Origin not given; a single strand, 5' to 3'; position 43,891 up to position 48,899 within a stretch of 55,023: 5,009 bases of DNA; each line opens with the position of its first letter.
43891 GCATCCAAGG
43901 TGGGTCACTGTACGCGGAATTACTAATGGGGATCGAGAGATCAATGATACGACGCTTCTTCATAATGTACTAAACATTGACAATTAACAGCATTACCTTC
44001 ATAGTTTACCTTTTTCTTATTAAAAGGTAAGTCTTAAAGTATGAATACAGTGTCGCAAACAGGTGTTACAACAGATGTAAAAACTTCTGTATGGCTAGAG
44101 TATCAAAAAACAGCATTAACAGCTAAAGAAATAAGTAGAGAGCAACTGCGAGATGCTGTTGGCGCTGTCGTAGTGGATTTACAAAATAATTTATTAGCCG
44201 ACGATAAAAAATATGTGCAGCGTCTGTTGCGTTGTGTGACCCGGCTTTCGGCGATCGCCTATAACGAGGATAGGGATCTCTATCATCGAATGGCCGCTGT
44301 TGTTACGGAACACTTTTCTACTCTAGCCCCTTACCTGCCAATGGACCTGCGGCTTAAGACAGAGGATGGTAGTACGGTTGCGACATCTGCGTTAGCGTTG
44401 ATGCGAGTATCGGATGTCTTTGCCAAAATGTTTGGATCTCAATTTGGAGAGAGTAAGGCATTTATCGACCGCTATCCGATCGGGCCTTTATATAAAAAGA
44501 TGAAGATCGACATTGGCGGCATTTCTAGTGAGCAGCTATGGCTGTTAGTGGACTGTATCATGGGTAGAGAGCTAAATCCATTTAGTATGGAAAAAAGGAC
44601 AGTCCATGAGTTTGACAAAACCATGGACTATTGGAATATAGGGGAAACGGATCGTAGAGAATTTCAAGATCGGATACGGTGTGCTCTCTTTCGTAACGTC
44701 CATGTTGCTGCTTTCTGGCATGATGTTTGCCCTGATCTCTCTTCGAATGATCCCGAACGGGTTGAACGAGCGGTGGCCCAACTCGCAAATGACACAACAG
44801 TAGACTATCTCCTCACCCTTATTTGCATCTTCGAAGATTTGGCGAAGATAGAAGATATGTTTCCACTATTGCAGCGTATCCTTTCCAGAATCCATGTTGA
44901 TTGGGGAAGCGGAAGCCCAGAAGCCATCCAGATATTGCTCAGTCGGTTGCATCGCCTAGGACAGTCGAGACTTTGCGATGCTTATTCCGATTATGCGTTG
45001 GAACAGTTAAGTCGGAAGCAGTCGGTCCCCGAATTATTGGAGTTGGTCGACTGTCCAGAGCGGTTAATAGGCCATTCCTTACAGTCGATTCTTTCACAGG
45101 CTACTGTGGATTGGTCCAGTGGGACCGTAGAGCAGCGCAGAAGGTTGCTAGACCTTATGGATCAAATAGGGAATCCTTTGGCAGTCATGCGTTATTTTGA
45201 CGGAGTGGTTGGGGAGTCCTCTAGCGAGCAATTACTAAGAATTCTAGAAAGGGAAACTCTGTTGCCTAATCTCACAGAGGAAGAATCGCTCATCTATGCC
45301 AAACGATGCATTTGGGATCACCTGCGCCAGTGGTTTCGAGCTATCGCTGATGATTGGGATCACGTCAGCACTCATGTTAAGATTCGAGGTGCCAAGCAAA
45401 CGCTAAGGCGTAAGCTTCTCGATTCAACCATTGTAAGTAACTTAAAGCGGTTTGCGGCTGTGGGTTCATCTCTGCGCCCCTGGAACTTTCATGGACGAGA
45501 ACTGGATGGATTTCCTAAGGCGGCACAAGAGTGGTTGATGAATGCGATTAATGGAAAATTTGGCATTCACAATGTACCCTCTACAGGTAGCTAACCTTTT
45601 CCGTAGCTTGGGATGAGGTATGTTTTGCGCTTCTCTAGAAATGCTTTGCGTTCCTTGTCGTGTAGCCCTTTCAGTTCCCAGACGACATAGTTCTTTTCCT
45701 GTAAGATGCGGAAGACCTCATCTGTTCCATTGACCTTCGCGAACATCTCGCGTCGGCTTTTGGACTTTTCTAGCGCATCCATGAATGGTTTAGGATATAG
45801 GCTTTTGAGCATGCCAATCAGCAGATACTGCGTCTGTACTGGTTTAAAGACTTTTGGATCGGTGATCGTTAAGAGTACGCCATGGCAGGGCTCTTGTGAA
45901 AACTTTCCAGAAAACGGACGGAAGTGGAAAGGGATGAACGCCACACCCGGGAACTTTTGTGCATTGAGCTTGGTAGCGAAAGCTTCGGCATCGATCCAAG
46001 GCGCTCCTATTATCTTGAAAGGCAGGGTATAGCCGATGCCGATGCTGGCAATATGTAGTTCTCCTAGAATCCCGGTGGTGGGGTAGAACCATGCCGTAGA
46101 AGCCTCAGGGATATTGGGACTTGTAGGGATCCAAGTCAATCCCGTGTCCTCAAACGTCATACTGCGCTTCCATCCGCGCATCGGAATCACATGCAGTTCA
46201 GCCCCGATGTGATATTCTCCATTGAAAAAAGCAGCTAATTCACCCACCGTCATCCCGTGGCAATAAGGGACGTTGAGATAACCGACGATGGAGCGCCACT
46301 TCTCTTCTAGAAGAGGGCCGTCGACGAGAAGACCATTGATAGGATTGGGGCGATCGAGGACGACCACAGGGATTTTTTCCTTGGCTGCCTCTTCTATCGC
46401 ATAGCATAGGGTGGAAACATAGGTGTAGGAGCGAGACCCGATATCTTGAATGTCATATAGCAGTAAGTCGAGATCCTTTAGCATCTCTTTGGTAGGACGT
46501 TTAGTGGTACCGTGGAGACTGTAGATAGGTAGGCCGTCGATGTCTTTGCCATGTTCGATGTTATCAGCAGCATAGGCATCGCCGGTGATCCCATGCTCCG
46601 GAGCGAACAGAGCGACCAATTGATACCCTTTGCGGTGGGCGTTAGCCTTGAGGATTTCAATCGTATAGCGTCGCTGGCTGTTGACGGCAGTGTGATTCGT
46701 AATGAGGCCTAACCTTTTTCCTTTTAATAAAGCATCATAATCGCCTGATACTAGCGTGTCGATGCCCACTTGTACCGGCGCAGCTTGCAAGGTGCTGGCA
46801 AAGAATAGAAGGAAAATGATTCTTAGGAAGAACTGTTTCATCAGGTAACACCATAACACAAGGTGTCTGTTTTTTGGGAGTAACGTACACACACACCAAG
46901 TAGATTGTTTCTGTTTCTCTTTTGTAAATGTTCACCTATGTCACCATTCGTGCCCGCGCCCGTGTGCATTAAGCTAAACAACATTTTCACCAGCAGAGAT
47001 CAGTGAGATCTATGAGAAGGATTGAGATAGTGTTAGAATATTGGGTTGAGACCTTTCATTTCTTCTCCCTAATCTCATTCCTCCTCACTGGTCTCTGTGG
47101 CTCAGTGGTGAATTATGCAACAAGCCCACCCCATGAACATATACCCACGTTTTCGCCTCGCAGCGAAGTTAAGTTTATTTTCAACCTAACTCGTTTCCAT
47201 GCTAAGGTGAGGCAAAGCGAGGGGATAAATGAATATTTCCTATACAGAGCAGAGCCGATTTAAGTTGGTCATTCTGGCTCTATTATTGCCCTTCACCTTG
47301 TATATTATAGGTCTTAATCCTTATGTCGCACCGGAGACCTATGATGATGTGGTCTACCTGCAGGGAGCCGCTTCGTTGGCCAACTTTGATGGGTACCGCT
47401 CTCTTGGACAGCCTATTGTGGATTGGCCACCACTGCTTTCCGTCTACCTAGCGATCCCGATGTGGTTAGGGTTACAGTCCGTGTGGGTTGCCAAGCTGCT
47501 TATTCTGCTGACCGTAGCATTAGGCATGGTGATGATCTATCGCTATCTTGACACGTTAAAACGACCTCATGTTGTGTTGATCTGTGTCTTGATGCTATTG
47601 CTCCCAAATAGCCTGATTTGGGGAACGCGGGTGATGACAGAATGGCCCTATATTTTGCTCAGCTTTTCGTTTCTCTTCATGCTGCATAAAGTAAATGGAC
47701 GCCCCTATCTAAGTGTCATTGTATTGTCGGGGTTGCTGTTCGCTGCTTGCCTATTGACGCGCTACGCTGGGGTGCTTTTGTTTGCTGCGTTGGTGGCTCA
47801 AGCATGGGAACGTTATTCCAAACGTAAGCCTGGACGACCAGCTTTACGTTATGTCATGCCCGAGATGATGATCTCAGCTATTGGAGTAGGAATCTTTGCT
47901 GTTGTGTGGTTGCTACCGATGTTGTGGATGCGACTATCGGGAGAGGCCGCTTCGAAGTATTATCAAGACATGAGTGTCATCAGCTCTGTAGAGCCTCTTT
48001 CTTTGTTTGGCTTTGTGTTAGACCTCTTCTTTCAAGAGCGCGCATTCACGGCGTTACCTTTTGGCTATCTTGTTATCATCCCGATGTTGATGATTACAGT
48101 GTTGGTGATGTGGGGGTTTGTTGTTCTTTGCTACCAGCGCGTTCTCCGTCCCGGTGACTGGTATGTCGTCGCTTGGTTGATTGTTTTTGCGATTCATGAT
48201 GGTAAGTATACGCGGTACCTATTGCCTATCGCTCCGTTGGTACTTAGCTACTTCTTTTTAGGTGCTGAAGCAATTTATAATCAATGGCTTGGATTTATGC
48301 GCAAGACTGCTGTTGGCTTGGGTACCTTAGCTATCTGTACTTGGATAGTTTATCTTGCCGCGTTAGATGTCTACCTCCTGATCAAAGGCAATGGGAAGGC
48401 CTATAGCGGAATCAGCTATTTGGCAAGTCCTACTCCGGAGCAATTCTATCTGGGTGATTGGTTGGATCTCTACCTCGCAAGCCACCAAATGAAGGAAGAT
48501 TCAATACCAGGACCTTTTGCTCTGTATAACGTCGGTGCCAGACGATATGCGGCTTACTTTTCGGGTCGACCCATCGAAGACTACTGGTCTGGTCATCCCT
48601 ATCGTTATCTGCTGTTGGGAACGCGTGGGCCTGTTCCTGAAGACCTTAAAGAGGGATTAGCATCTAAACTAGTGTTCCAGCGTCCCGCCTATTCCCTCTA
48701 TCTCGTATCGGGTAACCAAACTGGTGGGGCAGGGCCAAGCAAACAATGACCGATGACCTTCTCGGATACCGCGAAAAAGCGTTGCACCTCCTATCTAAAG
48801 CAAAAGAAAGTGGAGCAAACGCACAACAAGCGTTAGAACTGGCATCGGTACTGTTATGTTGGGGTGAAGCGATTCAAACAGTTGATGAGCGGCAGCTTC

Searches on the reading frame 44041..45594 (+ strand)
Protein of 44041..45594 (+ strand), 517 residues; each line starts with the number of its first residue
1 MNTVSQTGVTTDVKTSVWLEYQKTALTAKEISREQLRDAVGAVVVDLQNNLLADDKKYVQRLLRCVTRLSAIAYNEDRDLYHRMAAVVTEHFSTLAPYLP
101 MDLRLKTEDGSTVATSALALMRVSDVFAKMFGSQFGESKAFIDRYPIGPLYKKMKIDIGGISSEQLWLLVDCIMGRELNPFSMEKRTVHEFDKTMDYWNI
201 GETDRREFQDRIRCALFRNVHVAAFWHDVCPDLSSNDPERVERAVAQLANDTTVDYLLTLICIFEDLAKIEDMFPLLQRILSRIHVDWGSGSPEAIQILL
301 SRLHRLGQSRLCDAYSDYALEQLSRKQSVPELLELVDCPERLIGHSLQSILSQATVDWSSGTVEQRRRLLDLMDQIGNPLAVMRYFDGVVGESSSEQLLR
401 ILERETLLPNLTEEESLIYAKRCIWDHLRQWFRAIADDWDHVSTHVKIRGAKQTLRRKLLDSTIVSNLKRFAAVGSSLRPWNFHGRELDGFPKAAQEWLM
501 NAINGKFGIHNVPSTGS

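Call 11: search_protein_families(library=pfam, proteins=[window:44041-45594:+], max_evalue=0.01)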
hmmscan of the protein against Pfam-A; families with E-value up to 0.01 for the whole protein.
window:44041-45594:+ (517 aa): 1 family
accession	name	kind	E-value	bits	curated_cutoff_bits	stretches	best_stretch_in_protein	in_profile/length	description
PF19560.4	DUF6082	-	0.0014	18.6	26.7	0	197-253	91-146/163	Family of unknown function (DUF6082)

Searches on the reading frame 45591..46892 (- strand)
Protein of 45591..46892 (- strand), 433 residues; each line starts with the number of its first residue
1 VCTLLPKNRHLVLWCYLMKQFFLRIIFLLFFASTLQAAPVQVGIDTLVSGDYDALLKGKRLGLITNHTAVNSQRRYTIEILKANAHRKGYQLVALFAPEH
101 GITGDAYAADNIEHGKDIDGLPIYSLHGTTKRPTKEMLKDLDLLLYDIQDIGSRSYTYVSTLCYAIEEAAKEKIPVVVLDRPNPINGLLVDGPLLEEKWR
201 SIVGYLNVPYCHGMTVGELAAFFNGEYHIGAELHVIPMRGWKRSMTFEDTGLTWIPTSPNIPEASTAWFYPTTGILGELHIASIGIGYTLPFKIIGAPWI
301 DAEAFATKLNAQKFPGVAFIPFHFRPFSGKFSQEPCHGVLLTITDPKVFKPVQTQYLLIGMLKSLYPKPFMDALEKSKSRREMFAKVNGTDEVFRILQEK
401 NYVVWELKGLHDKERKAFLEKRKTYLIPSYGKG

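Call 31: search_protein_families(library=pfam, proteins=[window:45591-46892:-], max_evalue=0.01)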
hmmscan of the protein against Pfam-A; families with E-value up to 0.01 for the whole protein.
window:45591-46892:- (433 aa): 2 families
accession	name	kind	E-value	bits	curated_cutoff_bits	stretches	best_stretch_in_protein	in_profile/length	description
PF07075.17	NamZ_N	-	1.5e-80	269.9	26.9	1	62-264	2-202/203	Exo-beta-N-acetylmuramidase NamZ, N-terminal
PF20732.2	NamZ_C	-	2e-39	136.2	25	1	269-427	2-151/152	Exo-beta-N-acetylmuramidase NamZ, C-terminal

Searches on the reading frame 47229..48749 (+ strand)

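Call 31: search_protein_families(library=pfam, proteins=[window:47229-48749:+], max_evalue=0.01)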
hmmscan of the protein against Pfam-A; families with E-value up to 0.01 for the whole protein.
window:47229-48749:+ (506 aa): 1 family
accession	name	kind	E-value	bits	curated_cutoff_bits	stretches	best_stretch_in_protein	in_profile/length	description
PF13231.12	PMT_2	-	0.0045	17.6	26.1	1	67-220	3-151/160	Dolichyl-phosphate-mannose-protein mannosyltransferase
